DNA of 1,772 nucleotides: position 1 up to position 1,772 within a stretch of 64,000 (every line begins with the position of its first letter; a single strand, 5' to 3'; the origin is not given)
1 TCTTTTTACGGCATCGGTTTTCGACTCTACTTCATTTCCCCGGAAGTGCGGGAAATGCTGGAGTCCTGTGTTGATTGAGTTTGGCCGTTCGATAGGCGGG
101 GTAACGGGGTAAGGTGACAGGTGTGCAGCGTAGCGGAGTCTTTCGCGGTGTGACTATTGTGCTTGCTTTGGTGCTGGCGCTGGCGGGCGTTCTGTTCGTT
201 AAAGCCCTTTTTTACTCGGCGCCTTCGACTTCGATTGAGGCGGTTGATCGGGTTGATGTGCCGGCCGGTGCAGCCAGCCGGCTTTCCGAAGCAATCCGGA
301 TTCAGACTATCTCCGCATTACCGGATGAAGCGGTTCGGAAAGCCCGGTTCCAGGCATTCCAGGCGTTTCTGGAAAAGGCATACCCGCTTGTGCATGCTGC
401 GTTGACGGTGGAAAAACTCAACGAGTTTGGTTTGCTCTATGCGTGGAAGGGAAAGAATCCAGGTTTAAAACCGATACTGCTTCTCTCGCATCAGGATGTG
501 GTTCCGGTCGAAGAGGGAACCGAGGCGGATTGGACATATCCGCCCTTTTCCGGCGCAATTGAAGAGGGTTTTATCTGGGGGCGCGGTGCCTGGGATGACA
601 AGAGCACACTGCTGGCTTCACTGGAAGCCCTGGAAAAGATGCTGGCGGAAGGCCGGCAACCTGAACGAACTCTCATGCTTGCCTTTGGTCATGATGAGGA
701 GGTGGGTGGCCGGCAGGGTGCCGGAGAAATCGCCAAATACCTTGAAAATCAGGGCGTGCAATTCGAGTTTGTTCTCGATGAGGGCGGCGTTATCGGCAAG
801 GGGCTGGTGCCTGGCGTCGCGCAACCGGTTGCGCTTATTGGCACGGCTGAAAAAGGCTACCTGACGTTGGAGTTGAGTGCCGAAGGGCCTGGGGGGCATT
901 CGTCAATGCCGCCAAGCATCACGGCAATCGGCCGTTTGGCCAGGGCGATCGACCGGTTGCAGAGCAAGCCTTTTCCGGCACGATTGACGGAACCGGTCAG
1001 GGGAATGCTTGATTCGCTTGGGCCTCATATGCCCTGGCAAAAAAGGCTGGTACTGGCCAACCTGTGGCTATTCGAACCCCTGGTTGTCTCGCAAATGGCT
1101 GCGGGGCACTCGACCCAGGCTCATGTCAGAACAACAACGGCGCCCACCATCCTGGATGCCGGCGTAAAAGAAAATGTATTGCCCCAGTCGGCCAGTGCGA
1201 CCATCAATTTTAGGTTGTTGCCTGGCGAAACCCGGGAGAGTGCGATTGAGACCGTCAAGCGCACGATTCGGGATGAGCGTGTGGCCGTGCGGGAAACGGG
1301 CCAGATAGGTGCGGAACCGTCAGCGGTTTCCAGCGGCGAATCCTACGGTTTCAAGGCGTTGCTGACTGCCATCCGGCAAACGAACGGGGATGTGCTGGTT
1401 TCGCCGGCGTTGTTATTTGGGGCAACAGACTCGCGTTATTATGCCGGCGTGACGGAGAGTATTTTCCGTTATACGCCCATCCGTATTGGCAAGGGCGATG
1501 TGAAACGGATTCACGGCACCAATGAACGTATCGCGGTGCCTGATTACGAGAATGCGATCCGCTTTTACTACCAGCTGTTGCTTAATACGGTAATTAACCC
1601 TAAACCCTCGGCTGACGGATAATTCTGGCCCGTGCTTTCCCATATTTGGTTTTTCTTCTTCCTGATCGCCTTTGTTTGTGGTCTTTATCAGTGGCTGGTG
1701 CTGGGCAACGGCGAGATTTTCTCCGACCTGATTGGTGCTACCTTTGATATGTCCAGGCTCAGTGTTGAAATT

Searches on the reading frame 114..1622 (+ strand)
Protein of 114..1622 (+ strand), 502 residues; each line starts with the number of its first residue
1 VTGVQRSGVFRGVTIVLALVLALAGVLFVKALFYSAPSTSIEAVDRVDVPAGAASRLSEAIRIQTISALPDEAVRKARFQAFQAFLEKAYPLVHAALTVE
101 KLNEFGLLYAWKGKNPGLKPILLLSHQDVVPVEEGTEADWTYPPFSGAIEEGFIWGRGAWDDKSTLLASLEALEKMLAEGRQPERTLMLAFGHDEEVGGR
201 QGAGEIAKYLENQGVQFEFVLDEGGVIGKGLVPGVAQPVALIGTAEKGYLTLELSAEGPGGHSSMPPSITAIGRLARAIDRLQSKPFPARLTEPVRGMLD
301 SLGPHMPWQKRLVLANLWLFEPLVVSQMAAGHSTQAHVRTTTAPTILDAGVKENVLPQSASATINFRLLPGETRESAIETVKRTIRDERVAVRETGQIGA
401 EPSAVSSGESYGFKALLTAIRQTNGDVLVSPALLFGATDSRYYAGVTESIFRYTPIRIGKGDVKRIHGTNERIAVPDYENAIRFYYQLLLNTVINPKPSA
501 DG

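Call 37: search_protein_families(library=padloc, alignment_id=A3, max_evalue=1e-8)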
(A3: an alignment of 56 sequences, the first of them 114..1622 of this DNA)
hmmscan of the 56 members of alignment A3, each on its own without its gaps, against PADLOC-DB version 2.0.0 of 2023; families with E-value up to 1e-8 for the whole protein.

A. member 1, window:114-1622:+ (502 aa): 0 families

B. families by the number of members that match (of 56 scanned): 7 families
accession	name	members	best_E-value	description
PDLC04135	mad3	1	6.4e-46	mads_3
PDLC02980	AriA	1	4.5e-14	-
PDLC04134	mad2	1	1e-12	mads_2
PDLC00609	ZorB1|ZorB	1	4.9e-12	MotB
PDLC04140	mad8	1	7.4e-12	mads_8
PDLC00612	ZorB1|ZorB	1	4.4e-10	MotB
PDLC00651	ZorB3|ZorB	1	5e-10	MotB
